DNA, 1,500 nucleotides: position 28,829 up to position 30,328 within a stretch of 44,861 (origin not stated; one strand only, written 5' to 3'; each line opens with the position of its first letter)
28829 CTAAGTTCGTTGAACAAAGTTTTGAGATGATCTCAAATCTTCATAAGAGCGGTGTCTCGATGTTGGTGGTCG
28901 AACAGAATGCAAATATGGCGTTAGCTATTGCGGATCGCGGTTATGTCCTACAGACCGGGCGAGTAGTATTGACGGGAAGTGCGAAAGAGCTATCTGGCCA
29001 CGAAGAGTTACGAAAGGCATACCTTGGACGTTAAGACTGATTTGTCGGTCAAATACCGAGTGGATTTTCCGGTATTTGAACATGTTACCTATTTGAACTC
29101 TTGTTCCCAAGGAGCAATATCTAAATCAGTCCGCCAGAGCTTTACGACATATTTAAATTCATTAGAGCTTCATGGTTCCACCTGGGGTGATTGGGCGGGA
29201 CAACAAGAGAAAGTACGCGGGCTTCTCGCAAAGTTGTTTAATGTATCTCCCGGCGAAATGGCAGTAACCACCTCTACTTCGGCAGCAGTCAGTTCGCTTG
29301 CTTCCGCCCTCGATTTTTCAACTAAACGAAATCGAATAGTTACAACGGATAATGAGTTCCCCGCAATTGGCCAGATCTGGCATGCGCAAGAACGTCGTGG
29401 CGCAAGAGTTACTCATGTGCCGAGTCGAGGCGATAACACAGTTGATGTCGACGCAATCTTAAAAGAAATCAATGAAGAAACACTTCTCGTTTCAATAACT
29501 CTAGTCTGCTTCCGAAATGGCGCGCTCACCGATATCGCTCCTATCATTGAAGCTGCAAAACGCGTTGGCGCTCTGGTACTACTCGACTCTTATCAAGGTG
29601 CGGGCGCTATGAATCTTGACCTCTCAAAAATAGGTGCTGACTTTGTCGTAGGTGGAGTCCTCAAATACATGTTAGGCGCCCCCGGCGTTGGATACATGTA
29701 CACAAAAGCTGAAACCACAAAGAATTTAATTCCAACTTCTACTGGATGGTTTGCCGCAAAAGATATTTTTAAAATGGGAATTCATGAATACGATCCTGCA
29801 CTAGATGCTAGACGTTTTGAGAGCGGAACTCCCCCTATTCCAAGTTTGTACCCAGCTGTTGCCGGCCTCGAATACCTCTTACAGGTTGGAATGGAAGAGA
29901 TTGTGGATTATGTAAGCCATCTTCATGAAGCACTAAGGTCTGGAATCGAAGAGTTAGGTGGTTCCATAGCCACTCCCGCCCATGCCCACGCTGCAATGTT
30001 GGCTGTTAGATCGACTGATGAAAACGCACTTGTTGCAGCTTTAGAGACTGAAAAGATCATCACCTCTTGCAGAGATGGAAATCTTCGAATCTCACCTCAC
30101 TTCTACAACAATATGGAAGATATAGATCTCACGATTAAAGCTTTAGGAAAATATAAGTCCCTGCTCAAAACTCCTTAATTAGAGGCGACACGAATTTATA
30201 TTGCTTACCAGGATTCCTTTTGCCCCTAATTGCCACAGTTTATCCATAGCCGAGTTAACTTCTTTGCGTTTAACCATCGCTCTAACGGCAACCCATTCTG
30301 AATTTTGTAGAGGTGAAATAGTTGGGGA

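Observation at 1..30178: A ~30 kb regulator-less supercluster that reads as tryptophan uptake -> kynurenine -> anthranilate -> aryl-CoA ring reduction and beta-oxidation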

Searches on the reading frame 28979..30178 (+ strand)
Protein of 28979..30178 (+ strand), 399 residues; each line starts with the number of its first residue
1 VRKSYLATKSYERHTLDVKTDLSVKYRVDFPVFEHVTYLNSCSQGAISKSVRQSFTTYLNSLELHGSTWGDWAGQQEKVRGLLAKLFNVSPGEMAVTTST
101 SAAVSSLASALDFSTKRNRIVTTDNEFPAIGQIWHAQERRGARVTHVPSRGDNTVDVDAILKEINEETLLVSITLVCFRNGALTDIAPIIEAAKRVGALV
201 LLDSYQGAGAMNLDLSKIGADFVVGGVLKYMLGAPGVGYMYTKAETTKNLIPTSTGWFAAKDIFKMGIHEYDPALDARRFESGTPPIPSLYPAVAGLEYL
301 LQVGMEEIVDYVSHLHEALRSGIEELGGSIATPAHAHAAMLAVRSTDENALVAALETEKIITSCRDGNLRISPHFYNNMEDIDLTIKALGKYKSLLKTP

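Call 5: search_protein_families(library=pfam, proteins=[window:28979-30178:+])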
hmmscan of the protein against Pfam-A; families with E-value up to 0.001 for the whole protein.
window:28979-30178:+ (399 aa): 3 families
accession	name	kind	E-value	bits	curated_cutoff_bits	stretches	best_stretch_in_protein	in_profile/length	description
PF00266.25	Aminotran_5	-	1.2e-41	143.4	21.5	1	75-383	44-369/371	Aminotransferase class-V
PF00155.27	Aminotran_1_2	-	8.2e-07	29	19.7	1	77-373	45-346/361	Aminotransferase class I and II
PF01053.26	Cys_Met_Meta_PP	-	1.2e-05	24.5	27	1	88-234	63-203/381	Cys/Met metabolism PLP-dependent enzyme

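Call 8: search_protein_families(library=ncbifam, proteins=[window:28979-30178:+])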
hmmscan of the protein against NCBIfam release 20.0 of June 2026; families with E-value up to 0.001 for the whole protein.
window:28979-30178:+ (399 aa): 32 families (the best 25 are shown)
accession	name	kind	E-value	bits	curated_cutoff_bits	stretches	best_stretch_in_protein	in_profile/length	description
TIGR01979.1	sufS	subfamily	7.9e-35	120.5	475.1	1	74-328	62-316/403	SufS family cysteine desulfurase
NF041166.1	f2_encap_cargo1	exception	1.6e-22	80.4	800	1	138-387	357-618/623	family 2A encapsulin nanocompartment cargo protein cysteine desulfurase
TIGR01977.1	am_tr_V_EF2568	hypoth_equivalog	2.1e-22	79.7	377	1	78-389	48-373/376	cysteine desulfurase family protein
TIGR01814.1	kynureninase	equivalog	3.5e-22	78.9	246.4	1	36-389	28-395/400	kynureninase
TIGR01976.1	am_tr_V_VC1184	hypoth_equivalog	4.5e-22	78.9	352.35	1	38-307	21-282/401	cysteine desulfurase-like protein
NF008126.0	PRK10874.1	equivalog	2.1e-20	73.2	607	1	24-392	7-395/401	cysteine desulfurase CsdA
TIGR03402.1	FeS_nifS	equivalog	1.7e-19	69.9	530.75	1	74-246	42-214/379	cysteine desulfurase NifS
TIGR03392.1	FeS_syn_CsdA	equivalog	3.5e-19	69.2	493.6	1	25-396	5-396/398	cysteine desulfurase CsdA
NF006791.0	PRK09295.1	equivalog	6.3e-19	68.3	661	1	76-317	69-311/406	cysteine desulfurase SufS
NF040779.1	Sec_lyase_SclA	exception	6.8e-18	64.7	525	1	77-340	46-304/378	selenocysteine lyase SclA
NF051467.1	peri_mod_PvdN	equivalog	2.4e-17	62.7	650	1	25-391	42-423/425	pyoverdine-tailoring periplasmic protein PvdN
NF010611.0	PRK14012.1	equivalog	2.9e-16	59.4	548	1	76-245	53-223/406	IscS subfamily cysteine desulfurase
TIGR03403.1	nifS_epsilon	equivalog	2.5e-15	56.2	587.7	1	114-245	87-217/382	NifS family cysteine desulfurase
TIGR02006.1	IscS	equivalog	3.4e-15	56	643.2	1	77-244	50-218/402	IscS subfamily cysteine desulfurase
TIGR03235.1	DNA_S_dndA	equivalog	2e-14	53.7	480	1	77-246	45-216/353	cysteine desulfurase DndA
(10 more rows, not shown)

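Call 12: search_solved_structures(query=window:28979-30178:+, max_evalue=0.001, show_alignments=1)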
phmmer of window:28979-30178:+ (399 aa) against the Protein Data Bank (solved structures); distinct sequences matched with E-value up to 0.001: 83 (the best 60 are shown).
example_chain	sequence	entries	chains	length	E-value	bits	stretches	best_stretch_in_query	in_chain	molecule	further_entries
1qz9_A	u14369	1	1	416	6.3e-20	74.9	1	25-307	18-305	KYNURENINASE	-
8d8s_A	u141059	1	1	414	1e-19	74.2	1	67-390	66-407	Cysteine desulfurase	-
4w91_A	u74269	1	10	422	4.8e-19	72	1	74-317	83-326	Aminotransferase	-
1t3i_A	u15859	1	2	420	3e-18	69.4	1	75-343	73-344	Probable cysteine desulfurase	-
5b7s_A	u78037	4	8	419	3.4e-18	69.3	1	26-334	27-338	Cysteine desulfurase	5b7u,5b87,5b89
4q76_A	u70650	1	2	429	4.1e-18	69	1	74-319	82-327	Cysteine desulfurase 2, chloroplastic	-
4q75_A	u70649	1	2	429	4.2e-18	68.9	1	74-319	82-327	Cysteine desulfurase 2, chloroplastic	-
7mhv_A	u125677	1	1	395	2.1e-16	63.4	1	77-256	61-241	Cysteine desulfurase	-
7e6a_A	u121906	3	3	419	3.5e-16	62.6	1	71-330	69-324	Cysteine desulfurase SufS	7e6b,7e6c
5j8q_A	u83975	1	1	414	3.5e-16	62.6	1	71-340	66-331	Cysteine desulfurase SufS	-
5xt5_A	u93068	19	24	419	3.7e-16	62.6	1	71-340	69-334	Cysteine desulfurase SufS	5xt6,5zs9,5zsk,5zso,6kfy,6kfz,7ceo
7ceq_A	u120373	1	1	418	4.9e-16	62.1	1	71-340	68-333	Cysteine desulfurase SufS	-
7cer_A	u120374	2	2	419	4.9e-16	62.1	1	71-340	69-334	Cysteine desulfurase SufS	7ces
7e6d_A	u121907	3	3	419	8.1e-16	61.4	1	71-328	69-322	Cysteine desulfurase SufS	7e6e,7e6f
1elq_A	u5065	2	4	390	1.2e-15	60.8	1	29-386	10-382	L-CYSTEINE/L-CYSTINE C-S LYASE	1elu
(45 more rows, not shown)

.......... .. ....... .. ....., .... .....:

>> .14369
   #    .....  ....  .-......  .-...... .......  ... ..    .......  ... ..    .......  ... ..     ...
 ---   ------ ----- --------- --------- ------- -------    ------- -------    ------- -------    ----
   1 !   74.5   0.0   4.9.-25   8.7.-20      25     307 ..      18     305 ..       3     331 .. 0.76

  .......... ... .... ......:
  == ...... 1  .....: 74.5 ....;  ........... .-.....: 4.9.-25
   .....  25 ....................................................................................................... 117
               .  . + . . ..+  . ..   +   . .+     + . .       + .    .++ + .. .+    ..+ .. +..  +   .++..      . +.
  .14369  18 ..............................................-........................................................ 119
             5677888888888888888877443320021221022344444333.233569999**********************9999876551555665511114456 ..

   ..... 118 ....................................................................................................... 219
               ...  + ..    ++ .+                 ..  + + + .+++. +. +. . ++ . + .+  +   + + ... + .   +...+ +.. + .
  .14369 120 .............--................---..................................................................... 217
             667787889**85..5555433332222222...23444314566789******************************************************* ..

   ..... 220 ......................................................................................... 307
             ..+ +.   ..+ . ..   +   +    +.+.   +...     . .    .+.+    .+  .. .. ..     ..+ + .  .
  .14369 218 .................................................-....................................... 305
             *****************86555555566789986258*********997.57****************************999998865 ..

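Call 45: find_homologous_proteins(query=window:29051-30178:+, max_evalue=1e-10)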
Query window:29051-30178:+ (375 aa): 5988 proteins with E <= 1e-10 among 8000 candidates; the best 120 are listed.
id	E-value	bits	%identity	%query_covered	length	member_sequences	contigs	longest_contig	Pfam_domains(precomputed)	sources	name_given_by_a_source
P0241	2.5e-237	805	95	100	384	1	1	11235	PF00155.28,PF00266.26,PF01053.27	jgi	-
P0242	2.7e-237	805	95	100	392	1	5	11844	PF00155.28,PF00266.26,PF01053.27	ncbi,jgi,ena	jgi:selenocysteine lyase/cysteine desulfurase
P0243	9.5e-237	803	95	100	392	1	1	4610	PF00155.28,PF00266.26,PF01053.27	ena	-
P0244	2.5e-236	802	95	100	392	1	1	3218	PF00155.28,PF00266.26,PF01053.27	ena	-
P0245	4.3e-236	801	94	100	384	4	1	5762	PF00155.28,PF00266.26,PF01053.27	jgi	jgi:selenocysteine lyase/cysteine desulfurase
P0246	1.0e-235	800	95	100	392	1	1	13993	PF00155.28,PF00266.26,PF01053.27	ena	-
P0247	1.2e-235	799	95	100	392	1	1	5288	PF00155.28,PF00266.26,PF01053.27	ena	-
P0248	3.3e-235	798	94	100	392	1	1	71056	PF00155.28,PF00266.26,PF01053.27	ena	-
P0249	3.3e-235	798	95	100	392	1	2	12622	PF00155.28,PF00266.26,PF01053.27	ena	-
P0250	5.2e-235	797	95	100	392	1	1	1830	PF00155.28,PF00266.26,PF01053.27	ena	-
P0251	2.3e-234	795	94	100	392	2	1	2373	PF00155.28,PF00266.26,PF01053.27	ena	-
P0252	2.3e-234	795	94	100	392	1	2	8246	PF00155.28,PF00266.26,PF01053.27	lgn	-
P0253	3.1e-234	795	94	100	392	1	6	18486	PF00155.28,PF00266.26,PF01053.27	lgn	-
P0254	5.9e-234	794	94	100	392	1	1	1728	PF00155.28,PF00266.26,PF01053.27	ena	-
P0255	1.1e-233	793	94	100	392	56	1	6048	PF00155.28,PF00266.26,PF01053.27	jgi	-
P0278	6.5e-161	553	65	99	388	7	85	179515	PF00155.28,PF22580.3,PF00266.26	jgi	jgi:selenocysteine lyase/cysteine desulfurase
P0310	2.1e-143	496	57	99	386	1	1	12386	PF22580.3,PF00266.26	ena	-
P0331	9.5e-137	474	57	99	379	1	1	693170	PF00155.28,PF00266.26,PF01053.27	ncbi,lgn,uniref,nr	ncbi:aminotransferase class V-fold PLP-dependent enzyme [Pseudonocardia spinosispora]|uniref:aminotr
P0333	1.9e-136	473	58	99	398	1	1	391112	PF00155.28,PF00266.26,PF01053.27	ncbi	ncbi:MAG: aminotransferase class V-fold PLP-dependent enzyme [Nakamurella sp.]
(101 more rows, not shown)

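Call 46: search_protein_families(library=pfam, proteins=[P0278, P0310, window:29051-30178:+], max_evalue=1)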
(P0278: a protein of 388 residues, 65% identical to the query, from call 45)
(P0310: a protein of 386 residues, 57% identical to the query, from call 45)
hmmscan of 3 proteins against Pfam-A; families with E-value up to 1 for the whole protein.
P0278 (388 aa): 6 families
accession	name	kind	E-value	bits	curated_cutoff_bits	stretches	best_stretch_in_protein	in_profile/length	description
PF00266.25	Aminotran_5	-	7.1e-42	144.1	21.5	1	64-374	45-370/371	Aminotransferase class-V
PF22580.2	KYNU_C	-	4.3e-06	27.1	27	1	306-378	15-89/90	Kynureninase C-terminal domain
PF00155.27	Aminotran_1_2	-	7.8e-06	25.7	19.7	1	64-245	44-248/361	Aminotransferase class I and II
PF01041.23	DegT_DnrJ_EryC1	-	0.00016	21.5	19.8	1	81-198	40-152/360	DegT/DnrJ/EryC1/StrS aminotransferase family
PF01053.26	Cys_Met_Meta_PP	-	0.024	13.6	27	1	87-221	72-202/381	Cys/Met metabolism PLP-dependent enzyme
PF03648.19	Glyco_hydro_67N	-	0.043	14.5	24.3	1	302-351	35-83/120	Glycosyl hydrolase family 67 N-terminus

P0310 (386 aa): 3 families
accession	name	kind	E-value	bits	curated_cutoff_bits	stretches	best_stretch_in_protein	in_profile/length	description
PF00266.25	Aminotran_5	-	9.2e-43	147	21.5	1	64-373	46-370/371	Aminotransferase class-V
PF22580.2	KYNU_C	-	1.6e-06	28.5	27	1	304-377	14-89/90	Kynureninase C-terminal domain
PF01041.23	DegT_DnrJ_EryC1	-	0.00067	19.4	19.8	1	52-197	15-152/360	DegT/DnrJ/EryC1/StrS aminotransferase family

window:29051-30178:+ (375 aa): 6 families
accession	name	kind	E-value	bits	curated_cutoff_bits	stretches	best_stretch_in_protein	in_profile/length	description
PF00266.25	Aminotran_5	-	9.6e-42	143.7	21.5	1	51-359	44-369/371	Aminotransferase class-V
PF00155.27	Aminotran_1_2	-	6.5e-07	29.3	19.7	1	53-349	45-346/361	Aminotransferase class I and II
PF01053.26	Cys_Met_Meta_PP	-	1.1e-05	24.7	27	1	64-210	63-203/381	Cys/Met metabolism PLP-dependent enzyme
PF01041.23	DegT_DnrJ_EryC1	-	0.002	17.8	19.8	1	71-188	44-154/360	DegT/DnrJ/EryC1/StrS aminotransferase family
PF22580.2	KYNU_C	-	0.023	15.1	27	1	293-365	14-90/90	Kynureninase C-terminal domain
PF16677.11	GP3_package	-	0.053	14.1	29.4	0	267-304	33-70/105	DNA-packaging protein gp3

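Call 49: search_solved_structures(query=A2, max_evalue=1e-10, show_alignments=2)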
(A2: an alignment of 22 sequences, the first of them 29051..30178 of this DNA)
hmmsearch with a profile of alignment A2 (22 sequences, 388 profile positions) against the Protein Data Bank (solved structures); distinct sequences matched with E-value up to 1e-10: 76 (the best 60 are shown).
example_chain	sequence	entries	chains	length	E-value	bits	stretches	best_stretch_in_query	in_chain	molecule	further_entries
4q76_A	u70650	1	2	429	7.2e-37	130.5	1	5-386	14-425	Cysteine desulfurase 2, chloroplastic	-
4q75_A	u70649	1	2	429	7.3e-37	130.5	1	5-386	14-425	Cysteine desulfurase 2, chloroplastic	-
5b7s_A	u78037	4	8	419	1.4e-36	129.5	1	6-379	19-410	Cysteine desulfurase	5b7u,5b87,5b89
1qz9_A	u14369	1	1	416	1.8e-36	129.1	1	10-357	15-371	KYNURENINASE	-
8d8s_A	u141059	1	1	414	8.1e-36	127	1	23-386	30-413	Cysteine desulfurase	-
1t3i_A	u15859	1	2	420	6.3e-35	124.1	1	7-384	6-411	Probable cysteine desulfurase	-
5xt5_A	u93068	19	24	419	5.4e-32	114.4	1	13-386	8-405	Cysteine desulfurase SufS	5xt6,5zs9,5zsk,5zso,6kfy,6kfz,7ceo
7e6a_A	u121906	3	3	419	5.7e-32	114.4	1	13-386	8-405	Cysteine desulfurase SufS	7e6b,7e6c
5j8q_A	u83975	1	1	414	5.9e-32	114.3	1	14-386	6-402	Cysteine desulfurase SufS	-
7cer_A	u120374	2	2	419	1.1e-31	113.5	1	13-386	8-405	Cysteine desulfurase SufS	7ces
7ceq_A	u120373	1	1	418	1.1e-31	113.4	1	13-386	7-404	Cysteine desulfurase SufS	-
4w91_A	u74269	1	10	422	1.1e-31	113.4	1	12-385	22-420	Aminotransferase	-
7e6d_A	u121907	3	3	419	3.1e-31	111.9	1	13-386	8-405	Cysteine desulfurase SufS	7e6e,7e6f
8odq_B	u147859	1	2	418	1.7e-30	109.5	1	24-386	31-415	Cysteine desulfurase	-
9ddd_A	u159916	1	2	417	1.7e-30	109.5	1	24-386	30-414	Probable cysteine desulfurase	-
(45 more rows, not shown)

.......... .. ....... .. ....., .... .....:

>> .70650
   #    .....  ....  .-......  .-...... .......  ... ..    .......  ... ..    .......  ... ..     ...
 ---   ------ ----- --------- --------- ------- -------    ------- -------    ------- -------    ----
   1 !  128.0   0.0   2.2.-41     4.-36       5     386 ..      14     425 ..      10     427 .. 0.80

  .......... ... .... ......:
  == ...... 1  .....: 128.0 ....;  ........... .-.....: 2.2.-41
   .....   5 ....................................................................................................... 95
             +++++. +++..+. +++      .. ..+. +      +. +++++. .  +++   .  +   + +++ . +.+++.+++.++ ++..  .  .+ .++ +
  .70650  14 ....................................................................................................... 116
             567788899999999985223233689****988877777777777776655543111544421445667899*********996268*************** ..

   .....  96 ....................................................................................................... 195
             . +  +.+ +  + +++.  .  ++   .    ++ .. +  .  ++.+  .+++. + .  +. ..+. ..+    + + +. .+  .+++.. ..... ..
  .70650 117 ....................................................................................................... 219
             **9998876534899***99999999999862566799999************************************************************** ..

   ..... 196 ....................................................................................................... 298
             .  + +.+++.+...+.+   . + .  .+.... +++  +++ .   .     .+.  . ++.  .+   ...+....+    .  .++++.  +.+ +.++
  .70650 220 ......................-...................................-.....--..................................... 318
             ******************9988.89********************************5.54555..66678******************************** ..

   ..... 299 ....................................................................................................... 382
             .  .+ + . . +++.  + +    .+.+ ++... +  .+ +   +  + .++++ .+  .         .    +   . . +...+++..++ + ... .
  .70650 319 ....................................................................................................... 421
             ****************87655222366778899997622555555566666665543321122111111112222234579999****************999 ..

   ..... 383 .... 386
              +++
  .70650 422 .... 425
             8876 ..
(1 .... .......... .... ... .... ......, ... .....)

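Call 50: find_encoding_contigs(protein=P0331, flank=10000, max_places=1)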
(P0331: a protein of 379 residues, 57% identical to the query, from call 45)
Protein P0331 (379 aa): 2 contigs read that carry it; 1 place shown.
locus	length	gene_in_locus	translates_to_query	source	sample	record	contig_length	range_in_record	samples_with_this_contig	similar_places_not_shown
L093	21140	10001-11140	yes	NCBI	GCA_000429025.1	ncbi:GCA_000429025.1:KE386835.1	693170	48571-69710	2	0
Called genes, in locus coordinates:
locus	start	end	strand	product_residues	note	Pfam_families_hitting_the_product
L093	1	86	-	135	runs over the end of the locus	PF03928:HbpS-like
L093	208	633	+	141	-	PF02287:Dehydratase_SU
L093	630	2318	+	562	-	PF02286:Dehydratase_LU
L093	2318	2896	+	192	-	PF02288:Dehydratase_MU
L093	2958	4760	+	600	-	PF18427:DDR_swiveling, PF08841:DDR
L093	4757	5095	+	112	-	PF02288:Dehydratase_MU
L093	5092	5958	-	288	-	PF05721:PhyH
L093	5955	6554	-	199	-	PF00440:TetR_N (faint)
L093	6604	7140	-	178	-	PF01381:HTH_3, PF12844:HTH_19 (weak), PF13443:HTH_26 (weak), PF13560:HTH_31, PF07883:Cupin_2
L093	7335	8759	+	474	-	PF00324:AA_permease, PF13520:AA_permease_2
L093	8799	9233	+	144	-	PF02566:OsmC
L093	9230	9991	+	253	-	PF05899:Cupin_3 (faint), PF02311:AraC_binding (weak), PF07883:Cupin_2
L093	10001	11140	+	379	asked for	PF00266:Aminotran_5, PF00155:Aminotran_1_2, PF01053:Cys_Met_Meta_PP (weak)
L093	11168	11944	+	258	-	PF04199:Cyclase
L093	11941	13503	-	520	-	PF02720:DUF222 (weak), PF01844:HNH (faint)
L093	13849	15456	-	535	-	-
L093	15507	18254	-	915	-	-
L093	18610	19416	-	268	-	PF00561:Abhydrolase_1, PF00975:Thioesterase, PF12146:Hydrolase_4, PF12697:Abhydrolase_6, PF03096:Ndr (faint), PF00561:Abhydrolase_1 (weak)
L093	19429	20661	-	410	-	PF00296:Bac_luciferase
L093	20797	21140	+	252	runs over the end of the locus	PF00378:ECH_1, PF16113:ECH_2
